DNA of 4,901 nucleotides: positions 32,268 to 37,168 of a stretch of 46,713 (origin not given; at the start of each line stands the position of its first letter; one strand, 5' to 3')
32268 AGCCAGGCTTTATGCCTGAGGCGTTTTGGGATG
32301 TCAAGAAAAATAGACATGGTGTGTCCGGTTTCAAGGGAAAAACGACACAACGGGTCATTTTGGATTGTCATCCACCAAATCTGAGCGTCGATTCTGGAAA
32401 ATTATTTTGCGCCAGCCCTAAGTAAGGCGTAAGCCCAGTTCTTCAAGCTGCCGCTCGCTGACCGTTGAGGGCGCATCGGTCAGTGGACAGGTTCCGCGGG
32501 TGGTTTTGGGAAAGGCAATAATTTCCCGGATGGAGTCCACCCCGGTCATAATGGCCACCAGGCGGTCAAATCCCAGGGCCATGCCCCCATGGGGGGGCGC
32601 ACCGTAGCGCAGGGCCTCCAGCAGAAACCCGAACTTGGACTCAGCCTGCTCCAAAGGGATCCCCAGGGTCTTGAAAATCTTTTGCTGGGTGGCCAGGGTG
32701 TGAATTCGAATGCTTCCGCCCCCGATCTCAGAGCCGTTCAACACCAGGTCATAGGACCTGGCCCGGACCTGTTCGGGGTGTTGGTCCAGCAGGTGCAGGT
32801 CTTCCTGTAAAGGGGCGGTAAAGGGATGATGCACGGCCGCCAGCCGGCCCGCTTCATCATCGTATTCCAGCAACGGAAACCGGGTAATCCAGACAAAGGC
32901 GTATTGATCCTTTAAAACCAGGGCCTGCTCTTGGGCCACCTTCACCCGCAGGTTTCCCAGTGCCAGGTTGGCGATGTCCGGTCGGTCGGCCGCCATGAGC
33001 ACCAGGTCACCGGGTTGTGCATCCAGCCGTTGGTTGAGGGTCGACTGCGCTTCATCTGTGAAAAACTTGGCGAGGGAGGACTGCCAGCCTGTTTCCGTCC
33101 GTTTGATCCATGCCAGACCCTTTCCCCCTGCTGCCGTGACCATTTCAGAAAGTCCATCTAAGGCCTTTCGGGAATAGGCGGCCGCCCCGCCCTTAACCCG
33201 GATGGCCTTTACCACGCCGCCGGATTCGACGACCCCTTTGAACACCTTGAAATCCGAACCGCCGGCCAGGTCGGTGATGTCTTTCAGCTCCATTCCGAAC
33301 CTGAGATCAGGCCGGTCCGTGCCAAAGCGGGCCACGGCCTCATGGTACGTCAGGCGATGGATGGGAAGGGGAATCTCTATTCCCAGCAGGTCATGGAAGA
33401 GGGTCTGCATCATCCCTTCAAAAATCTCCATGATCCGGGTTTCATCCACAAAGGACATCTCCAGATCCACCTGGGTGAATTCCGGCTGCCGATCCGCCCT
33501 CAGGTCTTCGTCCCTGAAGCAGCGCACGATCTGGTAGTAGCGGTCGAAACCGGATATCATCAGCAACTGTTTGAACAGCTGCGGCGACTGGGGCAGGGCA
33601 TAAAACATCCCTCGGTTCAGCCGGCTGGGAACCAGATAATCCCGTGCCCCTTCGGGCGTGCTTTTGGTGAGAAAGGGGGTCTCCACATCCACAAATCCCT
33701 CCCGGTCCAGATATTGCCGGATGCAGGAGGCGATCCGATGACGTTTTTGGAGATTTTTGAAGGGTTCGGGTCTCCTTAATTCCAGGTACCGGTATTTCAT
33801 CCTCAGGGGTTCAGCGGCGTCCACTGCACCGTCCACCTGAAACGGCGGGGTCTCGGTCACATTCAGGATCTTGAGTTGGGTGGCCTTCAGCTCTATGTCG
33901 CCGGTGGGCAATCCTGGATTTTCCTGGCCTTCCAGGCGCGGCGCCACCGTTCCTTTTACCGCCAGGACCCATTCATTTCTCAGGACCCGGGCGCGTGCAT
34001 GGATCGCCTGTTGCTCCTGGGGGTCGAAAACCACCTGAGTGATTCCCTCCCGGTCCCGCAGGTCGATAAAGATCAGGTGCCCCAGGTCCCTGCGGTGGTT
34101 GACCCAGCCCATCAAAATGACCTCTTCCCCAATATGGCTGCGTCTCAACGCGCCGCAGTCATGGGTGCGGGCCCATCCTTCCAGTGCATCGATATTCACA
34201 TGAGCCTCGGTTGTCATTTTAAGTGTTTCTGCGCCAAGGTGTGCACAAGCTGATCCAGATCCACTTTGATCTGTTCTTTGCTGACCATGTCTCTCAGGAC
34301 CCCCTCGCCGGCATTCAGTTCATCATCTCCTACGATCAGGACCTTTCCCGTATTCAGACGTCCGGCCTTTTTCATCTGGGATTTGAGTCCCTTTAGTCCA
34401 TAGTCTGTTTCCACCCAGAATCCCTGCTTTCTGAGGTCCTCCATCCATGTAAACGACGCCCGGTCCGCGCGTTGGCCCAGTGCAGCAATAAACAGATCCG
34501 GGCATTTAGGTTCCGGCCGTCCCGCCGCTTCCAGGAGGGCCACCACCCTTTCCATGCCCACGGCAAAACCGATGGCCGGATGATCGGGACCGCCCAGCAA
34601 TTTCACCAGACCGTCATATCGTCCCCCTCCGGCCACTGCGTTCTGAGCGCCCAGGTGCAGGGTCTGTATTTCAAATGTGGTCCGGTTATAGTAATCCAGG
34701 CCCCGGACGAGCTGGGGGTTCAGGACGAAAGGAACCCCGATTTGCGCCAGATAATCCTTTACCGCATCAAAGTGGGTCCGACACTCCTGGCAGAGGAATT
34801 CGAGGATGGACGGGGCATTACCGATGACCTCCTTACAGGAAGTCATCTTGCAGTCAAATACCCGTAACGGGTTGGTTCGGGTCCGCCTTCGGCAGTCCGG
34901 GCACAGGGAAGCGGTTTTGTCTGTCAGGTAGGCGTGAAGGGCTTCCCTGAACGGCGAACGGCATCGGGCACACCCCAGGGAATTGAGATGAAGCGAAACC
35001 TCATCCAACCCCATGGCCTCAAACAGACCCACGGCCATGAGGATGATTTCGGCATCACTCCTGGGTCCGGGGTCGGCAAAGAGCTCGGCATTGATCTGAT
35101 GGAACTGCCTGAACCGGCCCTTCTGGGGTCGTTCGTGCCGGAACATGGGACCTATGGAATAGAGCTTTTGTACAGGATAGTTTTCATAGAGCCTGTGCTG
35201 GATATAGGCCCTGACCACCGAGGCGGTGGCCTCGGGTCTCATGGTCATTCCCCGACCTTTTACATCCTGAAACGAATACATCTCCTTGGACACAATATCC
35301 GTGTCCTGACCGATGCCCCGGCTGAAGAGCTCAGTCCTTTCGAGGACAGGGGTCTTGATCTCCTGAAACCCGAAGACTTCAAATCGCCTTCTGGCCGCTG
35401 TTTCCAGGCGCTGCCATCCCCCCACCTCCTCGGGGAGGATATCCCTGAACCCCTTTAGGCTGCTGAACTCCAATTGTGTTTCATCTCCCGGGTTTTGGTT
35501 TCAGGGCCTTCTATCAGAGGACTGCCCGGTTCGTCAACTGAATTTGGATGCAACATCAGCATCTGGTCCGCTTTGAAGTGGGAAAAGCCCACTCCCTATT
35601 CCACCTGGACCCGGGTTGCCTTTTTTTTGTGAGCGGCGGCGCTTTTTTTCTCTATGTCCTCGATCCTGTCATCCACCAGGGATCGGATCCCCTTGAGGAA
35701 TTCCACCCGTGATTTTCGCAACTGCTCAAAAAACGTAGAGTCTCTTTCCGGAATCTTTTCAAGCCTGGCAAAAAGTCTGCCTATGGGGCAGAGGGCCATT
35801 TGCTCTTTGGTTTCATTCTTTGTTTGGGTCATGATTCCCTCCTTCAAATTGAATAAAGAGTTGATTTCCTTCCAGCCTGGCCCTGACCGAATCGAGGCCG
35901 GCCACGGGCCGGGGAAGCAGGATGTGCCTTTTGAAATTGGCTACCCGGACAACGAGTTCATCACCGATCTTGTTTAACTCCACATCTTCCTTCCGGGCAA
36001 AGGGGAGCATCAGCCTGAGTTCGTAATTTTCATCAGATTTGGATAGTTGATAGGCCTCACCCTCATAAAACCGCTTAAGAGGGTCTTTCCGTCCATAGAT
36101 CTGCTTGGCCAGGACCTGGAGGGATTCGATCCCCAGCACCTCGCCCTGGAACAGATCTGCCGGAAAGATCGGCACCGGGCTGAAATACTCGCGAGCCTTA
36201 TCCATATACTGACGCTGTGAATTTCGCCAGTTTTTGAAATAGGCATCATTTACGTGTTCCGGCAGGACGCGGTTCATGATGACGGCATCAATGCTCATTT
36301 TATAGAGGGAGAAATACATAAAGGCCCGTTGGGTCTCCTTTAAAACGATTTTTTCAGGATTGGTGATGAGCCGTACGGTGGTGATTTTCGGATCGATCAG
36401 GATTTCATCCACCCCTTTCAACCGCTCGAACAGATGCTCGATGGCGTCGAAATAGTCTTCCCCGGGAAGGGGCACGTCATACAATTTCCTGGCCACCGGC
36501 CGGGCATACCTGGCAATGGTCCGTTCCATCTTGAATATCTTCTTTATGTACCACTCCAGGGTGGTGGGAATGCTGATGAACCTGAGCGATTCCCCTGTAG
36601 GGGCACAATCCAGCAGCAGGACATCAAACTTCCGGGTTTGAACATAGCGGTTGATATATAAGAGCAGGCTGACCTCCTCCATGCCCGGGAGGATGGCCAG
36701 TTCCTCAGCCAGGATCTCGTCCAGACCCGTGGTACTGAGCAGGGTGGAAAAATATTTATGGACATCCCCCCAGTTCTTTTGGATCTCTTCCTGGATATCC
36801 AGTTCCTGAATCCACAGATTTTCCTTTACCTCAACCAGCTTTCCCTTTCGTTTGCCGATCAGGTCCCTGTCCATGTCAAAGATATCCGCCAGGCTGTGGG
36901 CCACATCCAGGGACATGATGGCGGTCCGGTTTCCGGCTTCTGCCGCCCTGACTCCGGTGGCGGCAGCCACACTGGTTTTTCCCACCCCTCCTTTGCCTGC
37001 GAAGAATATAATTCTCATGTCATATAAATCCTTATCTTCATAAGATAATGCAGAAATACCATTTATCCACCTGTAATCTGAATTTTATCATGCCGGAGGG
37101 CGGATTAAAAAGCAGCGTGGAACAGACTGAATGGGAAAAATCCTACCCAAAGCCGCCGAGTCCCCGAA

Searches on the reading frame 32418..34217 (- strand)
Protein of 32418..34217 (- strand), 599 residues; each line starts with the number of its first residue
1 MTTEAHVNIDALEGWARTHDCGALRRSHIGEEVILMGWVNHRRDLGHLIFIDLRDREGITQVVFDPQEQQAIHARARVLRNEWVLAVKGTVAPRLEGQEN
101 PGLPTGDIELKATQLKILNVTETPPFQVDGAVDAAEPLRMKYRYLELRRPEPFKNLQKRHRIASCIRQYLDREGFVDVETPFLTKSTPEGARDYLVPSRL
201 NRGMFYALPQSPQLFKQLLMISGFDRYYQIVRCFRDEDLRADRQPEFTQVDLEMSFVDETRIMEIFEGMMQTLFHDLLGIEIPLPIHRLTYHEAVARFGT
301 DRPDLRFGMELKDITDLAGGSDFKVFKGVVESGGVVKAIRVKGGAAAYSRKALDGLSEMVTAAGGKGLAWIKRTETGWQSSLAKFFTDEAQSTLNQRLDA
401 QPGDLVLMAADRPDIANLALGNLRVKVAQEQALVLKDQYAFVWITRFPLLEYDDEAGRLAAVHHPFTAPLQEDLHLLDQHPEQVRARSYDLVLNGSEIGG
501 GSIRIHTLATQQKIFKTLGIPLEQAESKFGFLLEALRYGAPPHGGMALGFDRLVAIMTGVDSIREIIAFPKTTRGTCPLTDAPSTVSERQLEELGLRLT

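Call 90: search_protein_families(library=pfam, proteins=[window:32418-34217:-], max_evalue=0.00001)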
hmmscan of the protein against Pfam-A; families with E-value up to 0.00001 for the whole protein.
window:32418-34217:- (599 aa): 3 families
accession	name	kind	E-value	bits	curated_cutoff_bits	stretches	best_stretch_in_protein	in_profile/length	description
PF00152.25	tRNA-synt_2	-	3.1e-119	398.1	25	1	136-572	2-307/308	tRNA synthetases class II (D, K and N)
PF02938.19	GAD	-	7.8e-26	90.6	23.4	1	326-420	1-95/95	GAD domain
PF01336.31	tRNA_anti-codon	-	1.8e-14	53.9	27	1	33-118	1-75/75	OB-fold nucleic acid binding domain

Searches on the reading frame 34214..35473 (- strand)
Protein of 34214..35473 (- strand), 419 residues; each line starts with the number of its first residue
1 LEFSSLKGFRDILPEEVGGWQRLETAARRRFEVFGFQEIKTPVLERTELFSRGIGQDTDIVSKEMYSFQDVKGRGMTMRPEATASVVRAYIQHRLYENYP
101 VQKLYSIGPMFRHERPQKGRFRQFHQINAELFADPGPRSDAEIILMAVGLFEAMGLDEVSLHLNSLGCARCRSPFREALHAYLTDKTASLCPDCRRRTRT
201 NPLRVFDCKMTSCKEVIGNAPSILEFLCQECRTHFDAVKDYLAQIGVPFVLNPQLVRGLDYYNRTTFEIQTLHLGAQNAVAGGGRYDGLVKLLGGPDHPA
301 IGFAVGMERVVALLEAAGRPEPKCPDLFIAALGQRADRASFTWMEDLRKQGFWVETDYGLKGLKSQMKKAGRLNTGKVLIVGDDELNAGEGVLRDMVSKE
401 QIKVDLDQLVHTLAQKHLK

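Call 90: search_protein_families(library=pfam, proteins=[window:34214-35473:-], max_evalue=0.00001)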
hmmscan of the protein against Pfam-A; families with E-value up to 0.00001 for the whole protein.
window:34214-35473:- (419 aa): 3 families
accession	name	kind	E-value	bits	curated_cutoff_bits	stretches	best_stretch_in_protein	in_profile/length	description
PF13393.11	tRNA-synt_His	-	5e-50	170.9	25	1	8-310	1-308/308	Histidyl-tRNA synthetase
PF00587.30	tRNA-synt_2b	-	1.1e-13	52.1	29.3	1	66-314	1-175/179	tRNA synthetase class II core domain (G, H, P, S and T)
PF03129.25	HGTP_anticodon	-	3.2e-10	40.5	21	1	328-415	3-93/94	Anticodon binding domain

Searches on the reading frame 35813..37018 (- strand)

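Call 90: search_protein_families(library=pfam, proteins=[window:35813-37018:-], max_evalue=0.00001)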
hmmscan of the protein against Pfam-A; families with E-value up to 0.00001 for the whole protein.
window:35813-37018:- (401 aa): 5 families
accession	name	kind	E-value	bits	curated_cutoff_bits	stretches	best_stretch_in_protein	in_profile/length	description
PF02374.21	ArsA_ATPase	-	3.1e-94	316.1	24.3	1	1-308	1-304/305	Anion-transporting ATPase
PF17886.7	ArsA_HSP20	-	1.4e-18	66.6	22.5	1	329-391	1-63/63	HSP20-like domain found in ArsA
PF10609.15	ParA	-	1e-07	32.1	27.1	0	3-71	6-56/246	NUBPL iron-transfer P-loop NTPase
PF01656.29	CbiA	-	7.5e-07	29.6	25.4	1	3-160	1-54/125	CobQ/CobB/MinD/ParA nucleotide binding domain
PF13614.12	AAA_31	-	1.2e-06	29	27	1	3-146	4-133/177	AAA domain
